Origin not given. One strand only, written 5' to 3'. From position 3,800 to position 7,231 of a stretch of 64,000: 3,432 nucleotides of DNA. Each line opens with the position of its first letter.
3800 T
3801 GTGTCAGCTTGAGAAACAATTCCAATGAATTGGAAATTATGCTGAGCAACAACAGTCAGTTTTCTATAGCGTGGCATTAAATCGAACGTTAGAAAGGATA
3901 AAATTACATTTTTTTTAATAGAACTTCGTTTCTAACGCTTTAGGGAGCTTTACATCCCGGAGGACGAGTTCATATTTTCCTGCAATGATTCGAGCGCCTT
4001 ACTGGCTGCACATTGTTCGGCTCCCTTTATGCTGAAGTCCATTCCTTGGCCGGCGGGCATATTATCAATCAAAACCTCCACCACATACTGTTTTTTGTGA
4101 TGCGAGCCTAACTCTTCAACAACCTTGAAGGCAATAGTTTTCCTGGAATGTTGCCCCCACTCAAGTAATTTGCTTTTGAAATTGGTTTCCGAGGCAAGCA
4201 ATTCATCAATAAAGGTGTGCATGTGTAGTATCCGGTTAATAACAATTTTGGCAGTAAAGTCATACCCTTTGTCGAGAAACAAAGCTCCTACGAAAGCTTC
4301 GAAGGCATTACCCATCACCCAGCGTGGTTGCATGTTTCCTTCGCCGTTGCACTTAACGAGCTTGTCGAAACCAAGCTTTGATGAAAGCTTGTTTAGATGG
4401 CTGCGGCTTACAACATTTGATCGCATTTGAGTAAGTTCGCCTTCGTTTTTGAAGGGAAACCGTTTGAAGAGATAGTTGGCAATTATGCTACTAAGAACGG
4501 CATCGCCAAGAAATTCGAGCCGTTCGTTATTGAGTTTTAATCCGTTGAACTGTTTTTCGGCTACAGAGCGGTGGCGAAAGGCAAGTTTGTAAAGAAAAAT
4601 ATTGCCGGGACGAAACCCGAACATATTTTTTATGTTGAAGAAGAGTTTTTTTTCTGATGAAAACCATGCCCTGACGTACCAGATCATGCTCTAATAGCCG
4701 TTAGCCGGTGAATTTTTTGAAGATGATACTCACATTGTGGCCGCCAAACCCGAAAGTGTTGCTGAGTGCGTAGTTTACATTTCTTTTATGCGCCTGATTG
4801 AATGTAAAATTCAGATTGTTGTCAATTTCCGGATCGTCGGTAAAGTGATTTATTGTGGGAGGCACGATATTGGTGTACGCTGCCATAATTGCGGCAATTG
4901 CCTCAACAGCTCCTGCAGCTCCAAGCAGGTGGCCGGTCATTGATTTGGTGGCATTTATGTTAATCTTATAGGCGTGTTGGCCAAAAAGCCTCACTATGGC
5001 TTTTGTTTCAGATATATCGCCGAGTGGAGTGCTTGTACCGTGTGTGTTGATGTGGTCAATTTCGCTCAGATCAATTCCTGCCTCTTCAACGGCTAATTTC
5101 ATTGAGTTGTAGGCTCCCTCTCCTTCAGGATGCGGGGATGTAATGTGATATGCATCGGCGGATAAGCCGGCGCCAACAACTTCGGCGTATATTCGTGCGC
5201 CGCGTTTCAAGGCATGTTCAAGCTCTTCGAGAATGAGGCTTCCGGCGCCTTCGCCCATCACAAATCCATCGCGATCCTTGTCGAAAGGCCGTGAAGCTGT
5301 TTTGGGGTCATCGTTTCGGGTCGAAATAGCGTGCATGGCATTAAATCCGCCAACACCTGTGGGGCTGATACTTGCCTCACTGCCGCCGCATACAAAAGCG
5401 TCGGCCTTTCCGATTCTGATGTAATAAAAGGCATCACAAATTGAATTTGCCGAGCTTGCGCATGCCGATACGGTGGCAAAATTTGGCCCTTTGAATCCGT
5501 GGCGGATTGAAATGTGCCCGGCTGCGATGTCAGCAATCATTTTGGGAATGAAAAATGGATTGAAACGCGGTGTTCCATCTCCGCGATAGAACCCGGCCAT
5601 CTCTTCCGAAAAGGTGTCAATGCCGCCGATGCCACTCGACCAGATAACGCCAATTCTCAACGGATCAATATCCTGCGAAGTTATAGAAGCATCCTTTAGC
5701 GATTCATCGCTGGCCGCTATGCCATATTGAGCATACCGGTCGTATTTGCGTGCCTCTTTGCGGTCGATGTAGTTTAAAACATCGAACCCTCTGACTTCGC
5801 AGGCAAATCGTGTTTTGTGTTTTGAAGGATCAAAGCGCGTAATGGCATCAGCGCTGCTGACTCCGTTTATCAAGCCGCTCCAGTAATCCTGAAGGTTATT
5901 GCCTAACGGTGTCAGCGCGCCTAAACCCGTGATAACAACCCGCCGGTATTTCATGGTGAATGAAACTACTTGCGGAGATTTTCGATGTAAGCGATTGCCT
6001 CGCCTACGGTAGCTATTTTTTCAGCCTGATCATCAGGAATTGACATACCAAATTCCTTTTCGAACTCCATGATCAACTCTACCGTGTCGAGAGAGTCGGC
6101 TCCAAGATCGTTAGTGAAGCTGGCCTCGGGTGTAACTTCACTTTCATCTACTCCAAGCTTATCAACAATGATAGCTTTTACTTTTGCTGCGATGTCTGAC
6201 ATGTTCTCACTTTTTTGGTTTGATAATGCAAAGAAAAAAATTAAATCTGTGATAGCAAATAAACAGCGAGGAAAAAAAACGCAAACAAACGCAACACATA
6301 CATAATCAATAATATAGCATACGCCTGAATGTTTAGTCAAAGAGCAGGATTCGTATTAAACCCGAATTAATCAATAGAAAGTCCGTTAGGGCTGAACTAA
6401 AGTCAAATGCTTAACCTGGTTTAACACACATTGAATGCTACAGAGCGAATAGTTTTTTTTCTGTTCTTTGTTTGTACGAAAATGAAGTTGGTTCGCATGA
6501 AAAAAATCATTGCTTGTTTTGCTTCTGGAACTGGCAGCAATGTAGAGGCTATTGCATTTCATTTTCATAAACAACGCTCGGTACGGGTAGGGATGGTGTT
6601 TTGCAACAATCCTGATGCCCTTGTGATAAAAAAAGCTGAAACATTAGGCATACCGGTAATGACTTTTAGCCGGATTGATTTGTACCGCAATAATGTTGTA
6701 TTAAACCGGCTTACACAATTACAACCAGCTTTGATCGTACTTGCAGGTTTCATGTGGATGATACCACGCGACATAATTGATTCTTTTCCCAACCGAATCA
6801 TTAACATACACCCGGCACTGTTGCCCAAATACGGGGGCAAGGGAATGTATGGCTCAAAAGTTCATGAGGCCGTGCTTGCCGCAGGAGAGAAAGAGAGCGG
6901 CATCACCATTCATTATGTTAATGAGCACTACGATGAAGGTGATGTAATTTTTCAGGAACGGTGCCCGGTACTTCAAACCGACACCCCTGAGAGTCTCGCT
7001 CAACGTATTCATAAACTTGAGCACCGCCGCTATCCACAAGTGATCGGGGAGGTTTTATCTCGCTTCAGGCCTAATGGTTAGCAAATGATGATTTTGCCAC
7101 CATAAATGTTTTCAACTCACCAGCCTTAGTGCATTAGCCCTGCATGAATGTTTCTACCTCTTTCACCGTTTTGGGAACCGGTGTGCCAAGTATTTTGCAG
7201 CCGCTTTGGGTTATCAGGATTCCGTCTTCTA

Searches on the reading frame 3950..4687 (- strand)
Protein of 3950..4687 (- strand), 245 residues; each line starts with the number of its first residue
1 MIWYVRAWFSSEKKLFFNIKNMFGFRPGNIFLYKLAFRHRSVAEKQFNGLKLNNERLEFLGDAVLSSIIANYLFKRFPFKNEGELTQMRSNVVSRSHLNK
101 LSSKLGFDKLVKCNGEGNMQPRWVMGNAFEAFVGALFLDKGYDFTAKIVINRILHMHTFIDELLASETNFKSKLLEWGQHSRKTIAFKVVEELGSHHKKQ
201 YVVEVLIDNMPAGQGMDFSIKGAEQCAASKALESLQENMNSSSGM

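Call 76: search_protein_families(library=pfam, proteins=[window:3950-4687:-], max_evalue=0.001)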
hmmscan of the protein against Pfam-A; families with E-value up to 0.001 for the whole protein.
window:3950-4687:- (245 aa): 4 families
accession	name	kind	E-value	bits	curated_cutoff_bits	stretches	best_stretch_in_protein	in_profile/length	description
PF14622.11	Ribonucleas_3_3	-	6e-24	85.1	35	1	32-155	4-126/128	Ribonuclease-III-like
PF00636.31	Ribonuclease_3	-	4.7e-21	75.9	27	1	55-141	1-102/102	Ribonuclease III domain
PF00035.32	dsrm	-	1.1e-12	48.8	23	1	171-235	2-66/66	Double-stranded RNA binding motif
PF22935.1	RM44_endonuclase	-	5.7e-07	30.1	27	1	52-136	57-139/139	Large ribosomal subunit protein mL44, endonuclease domain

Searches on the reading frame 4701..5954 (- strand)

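Call 76: search_protein_families(library=pfam, proteins=[window:4701-5954:-], max_evalue=0.001)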
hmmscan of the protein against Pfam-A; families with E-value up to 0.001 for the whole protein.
window:4701-5954:- (417 aa): 2 families
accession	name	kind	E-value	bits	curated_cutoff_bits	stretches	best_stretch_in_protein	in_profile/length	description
PF00109.32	ketoacyl-synt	-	2e-52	178.7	20.8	1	4-248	2-252/252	Beta-ketoacyl synthase, N-terminal domain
PF02801.28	Ketoacyl-synt_C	-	3.9e-35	120.9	20.8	1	256-369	1-117/119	Beta-ketoacyl synthase, C-terminal domain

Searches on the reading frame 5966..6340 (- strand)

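Call 76: search_protein_families(library=pfam, proteins=[window:5966-6340:-], max_evalue=0.001)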
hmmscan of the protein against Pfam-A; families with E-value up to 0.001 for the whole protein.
window:5966-6340:- (124 aa): 2 families
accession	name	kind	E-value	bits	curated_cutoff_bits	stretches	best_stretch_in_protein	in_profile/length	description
PF00550.31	PP-binding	-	5.3e-16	59.1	20.8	1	53-119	2-67/67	Phosphopantetheine attachment site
PF23297.2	ACP_SdgA_C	-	0.00014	22.3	27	1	41-121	2-81/95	Highly reducing polyketide synthase sdgA, C-terminal ACP domain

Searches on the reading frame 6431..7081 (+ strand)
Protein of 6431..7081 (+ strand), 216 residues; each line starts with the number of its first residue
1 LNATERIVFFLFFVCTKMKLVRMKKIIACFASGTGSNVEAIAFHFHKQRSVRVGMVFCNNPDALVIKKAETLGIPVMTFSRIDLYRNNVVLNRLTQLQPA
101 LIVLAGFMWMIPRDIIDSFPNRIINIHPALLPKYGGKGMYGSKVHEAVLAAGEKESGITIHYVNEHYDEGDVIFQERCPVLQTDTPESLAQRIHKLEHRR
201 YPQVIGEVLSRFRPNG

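Call 76: search_protein_families(library=pfam, proteins=[window:6431-7081:+], max_evalue=0.001)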
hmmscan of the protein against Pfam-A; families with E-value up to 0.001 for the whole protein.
window:6431-7081:+ (216 aa): 1 family
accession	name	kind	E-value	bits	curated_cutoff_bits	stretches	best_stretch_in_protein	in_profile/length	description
PF00551.24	Formyl_trans_N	-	1.1e-47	162.6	26.1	1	27-205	3-181/181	Formyl transferase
